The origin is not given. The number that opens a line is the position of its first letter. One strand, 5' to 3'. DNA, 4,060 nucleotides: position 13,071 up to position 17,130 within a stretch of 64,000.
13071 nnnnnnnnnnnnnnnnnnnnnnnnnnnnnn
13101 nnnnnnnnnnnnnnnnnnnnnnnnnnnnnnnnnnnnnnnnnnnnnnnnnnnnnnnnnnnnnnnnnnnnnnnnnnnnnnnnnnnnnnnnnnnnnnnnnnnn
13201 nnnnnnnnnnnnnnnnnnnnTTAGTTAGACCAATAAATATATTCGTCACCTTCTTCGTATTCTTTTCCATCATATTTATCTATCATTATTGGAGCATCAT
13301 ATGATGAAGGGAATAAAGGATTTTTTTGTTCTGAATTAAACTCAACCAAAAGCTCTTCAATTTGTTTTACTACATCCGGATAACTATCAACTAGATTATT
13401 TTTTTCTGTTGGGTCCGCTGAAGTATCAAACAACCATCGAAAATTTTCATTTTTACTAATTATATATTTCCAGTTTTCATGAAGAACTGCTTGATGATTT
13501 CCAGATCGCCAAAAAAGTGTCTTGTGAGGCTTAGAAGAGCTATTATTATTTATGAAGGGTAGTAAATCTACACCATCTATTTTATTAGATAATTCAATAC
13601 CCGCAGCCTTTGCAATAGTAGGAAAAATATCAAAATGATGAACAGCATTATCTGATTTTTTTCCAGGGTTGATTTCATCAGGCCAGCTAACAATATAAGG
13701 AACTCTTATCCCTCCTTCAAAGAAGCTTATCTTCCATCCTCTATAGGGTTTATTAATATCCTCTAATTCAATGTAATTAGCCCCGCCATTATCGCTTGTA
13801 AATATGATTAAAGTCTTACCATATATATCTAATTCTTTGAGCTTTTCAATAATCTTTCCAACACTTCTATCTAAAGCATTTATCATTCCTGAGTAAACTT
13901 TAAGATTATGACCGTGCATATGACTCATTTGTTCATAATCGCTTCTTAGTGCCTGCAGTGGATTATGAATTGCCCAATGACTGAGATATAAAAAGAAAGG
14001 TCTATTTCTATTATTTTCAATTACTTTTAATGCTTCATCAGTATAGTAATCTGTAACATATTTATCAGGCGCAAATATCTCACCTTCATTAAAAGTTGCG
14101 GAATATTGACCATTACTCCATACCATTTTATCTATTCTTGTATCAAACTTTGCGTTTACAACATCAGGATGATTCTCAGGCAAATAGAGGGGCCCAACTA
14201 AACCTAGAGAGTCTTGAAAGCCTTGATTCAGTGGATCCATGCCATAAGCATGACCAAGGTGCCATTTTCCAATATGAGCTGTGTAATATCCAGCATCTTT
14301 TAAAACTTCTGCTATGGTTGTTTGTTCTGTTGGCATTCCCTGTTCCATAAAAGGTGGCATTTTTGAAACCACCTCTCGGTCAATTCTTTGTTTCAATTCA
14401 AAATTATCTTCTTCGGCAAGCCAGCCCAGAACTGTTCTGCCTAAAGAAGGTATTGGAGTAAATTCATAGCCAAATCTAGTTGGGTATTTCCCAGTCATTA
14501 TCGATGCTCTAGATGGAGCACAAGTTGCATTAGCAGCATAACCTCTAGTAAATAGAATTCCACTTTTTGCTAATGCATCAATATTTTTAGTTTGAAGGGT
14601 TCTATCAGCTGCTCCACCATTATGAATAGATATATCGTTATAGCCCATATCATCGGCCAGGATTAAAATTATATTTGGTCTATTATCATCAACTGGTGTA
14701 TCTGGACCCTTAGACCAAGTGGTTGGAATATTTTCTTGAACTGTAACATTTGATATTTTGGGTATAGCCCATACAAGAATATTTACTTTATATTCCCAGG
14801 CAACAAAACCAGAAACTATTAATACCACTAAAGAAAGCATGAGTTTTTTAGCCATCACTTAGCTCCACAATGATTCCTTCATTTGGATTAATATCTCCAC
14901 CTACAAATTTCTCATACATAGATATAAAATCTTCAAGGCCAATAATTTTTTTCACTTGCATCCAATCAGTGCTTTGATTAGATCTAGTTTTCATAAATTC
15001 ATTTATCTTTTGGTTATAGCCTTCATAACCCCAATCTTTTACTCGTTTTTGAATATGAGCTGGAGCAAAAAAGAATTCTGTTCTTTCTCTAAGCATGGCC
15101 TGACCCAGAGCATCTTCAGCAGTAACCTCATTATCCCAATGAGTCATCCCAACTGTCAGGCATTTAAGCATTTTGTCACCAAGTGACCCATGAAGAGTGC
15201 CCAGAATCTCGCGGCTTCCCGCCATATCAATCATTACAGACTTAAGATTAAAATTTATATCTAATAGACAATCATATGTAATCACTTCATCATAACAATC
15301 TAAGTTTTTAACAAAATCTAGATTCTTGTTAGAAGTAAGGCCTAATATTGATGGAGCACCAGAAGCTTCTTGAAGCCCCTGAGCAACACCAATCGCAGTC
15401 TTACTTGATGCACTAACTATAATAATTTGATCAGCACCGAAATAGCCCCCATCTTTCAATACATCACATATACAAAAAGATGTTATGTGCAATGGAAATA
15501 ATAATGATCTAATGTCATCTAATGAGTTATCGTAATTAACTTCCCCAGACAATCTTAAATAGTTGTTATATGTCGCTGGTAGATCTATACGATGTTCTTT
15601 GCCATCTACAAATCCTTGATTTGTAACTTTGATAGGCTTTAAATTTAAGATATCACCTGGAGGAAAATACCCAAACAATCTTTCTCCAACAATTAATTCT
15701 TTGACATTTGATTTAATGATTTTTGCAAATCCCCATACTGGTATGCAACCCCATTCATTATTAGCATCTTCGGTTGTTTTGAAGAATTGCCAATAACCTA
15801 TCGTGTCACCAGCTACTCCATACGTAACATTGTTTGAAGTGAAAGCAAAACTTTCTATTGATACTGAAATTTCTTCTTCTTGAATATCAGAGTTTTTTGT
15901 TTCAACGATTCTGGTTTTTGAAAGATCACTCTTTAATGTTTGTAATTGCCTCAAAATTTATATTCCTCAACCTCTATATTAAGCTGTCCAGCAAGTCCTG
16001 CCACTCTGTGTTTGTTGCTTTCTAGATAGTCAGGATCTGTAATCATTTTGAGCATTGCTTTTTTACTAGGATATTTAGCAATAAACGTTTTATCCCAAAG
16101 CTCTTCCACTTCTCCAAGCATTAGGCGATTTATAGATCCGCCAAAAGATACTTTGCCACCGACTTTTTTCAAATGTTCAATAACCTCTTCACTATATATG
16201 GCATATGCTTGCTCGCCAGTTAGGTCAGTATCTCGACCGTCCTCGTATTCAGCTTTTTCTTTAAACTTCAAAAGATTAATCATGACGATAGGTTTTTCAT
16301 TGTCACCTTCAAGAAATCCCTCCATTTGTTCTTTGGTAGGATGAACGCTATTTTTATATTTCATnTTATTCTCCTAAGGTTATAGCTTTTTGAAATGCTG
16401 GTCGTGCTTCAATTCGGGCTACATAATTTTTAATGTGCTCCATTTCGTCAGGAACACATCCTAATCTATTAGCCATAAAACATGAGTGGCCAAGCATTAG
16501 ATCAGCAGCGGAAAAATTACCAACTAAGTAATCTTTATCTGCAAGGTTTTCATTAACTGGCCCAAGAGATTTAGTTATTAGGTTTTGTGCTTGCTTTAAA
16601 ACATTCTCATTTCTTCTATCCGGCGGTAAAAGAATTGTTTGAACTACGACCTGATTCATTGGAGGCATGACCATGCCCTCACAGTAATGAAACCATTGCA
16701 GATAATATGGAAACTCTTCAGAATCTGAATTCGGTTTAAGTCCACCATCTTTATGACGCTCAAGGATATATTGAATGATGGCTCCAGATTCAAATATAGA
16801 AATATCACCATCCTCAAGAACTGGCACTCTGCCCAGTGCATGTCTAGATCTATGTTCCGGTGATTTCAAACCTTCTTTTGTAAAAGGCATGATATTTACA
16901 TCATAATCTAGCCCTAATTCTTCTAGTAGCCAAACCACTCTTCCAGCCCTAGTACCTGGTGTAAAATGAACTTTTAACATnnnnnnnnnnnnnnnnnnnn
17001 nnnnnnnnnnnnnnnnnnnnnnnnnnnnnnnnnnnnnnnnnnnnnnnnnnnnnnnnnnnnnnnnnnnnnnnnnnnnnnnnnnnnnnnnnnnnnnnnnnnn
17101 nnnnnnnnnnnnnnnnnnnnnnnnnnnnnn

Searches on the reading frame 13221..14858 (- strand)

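Call 10: search_protein_families(library=pfam, proteins=[window:13221-14858:-], max_evalue=0.0001)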
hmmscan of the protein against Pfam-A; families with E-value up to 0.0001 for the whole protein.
window:13221-14858:- (545 aa): 3 families
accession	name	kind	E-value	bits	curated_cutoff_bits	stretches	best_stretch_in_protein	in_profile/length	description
PF00884.28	Sulfatase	-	6.8e-53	180.4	25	1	61-421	1-301/301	Sulfatase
PF16347.10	SGSH_C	-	7.2e-15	55.9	29.3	1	379-507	11-151/154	N-sulphoglucosamine sulphohydrolase, C-terminal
PF01663.27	Phosphodiest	-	1.9e-09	38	23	1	88-408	18-275/342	Type I phosphodiesterase / nucleotide pyrophosphatase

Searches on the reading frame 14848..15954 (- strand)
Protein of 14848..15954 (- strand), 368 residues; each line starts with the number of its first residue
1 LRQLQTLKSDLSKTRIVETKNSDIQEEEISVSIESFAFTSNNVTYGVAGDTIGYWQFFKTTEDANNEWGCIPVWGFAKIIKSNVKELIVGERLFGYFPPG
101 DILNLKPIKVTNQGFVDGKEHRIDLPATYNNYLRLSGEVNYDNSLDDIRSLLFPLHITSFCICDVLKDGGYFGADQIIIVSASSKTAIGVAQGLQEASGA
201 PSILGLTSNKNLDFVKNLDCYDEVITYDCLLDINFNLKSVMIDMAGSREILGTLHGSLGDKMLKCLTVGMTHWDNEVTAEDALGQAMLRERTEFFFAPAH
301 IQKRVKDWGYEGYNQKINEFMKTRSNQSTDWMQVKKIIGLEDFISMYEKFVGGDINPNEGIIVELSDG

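Call 10: search_protein_families(library=pfam, proteins=[window:14848-15954:-], max_evalue=0.0001)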
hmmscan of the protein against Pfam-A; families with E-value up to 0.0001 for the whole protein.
window:14848-15954:- (368 aa): 1 family
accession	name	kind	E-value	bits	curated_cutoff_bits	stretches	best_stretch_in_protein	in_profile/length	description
PF11017.14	DUF2855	-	3.7e-90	303.6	30.9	1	36-355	1-334/335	Protein of unknown function (DUF2855)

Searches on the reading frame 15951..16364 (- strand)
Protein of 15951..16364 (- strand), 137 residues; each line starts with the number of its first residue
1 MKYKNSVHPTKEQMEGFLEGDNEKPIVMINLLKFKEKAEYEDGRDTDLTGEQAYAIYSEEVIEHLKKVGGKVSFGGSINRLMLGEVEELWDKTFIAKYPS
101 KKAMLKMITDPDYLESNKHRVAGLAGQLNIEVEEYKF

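Call 10: search_protein_families(library=pfam, proteins=[window:15951-16364:-], max_evalue=0.0001)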
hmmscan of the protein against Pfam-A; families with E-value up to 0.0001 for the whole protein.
window:15951-16364:- (137 aa): 1 family
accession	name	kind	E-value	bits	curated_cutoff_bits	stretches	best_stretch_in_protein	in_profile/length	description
PF07045.17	DUF1330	-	2.6e-05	25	23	1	46-125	8-85/94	Domain of unknown function (DUF1330)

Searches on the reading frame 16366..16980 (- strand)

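Call 10: search_protein_families(library=pfam, proteins=[window:16366-16980:-], max_evalue=0.0001)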
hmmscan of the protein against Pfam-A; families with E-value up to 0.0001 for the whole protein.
window:16366-16980:- (204 aa): 4 families
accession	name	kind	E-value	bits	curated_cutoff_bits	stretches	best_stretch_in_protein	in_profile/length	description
PF02798.26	GST_N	-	3.8e-14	53.2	20.9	1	8-73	10-75/76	Glutathione S-transferase, N-terminal domain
PF13417.12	GST_N_3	-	3.7e-10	40.4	22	1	12-77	10-72/75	Glutathione S-transferase, N-terminal domain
PF13409.12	GST_N_2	-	1.1e-08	36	25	1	13-72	6-67/70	Glutathione S-transferase, N-terminal domain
PF00043.30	GST_C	-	4.4e-08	33.7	20.7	1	114-194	10-93/93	Glutathione S-transferase, C-terminal domain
